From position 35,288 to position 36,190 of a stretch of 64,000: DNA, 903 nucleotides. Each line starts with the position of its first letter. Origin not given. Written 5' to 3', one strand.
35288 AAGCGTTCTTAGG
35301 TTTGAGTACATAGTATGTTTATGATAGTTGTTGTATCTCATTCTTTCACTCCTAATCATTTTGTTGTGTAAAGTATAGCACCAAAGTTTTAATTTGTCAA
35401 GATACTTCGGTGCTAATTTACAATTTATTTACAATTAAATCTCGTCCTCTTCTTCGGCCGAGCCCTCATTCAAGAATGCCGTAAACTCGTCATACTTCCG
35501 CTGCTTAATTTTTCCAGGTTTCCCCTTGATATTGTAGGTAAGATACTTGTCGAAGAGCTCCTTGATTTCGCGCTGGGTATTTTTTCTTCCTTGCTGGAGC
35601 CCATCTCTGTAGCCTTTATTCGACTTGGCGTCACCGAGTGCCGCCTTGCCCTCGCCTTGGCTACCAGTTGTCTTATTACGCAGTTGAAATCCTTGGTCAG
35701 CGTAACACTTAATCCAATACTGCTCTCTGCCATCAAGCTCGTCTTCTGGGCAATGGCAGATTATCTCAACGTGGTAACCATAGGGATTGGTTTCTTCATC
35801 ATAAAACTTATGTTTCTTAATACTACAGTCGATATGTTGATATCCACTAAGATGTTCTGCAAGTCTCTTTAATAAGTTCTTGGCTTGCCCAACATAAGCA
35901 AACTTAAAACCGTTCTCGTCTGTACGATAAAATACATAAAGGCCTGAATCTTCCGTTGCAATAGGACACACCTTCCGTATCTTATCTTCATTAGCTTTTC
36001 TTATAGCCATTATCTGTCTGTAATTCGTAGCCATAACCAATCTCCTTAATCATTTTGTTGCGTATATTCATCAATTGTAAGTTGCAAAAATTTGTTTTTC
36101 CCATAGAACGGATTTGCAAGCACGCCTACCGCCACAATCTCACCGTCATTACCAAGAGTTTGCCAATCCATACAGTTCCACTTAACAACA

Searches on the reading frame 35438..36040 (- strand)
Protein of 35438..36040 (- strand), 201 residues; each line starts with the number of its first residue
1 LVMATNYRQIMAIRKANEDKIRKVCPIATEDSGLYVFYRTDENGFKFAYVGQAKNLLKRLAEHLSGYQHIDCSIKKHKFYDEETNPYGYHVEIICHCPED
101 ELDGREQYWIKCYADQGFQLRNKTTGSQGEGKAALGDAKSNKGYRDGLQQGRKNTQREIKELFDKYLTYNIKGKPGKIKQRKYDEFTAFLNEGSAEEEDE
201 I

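Call 87: search_protein_families(library=phrogs, proteins=[window:35438-36040:-], max_evalue=0.0001)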
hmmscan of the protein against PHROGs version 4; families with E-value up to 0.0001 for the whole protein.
window:35438-36040:- (201 aa): 1 family
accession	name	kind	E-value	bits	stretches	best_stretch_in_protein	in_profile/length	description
phrog_19106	-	unknown function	1.7e-65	221.7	1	4-196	4-196/197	-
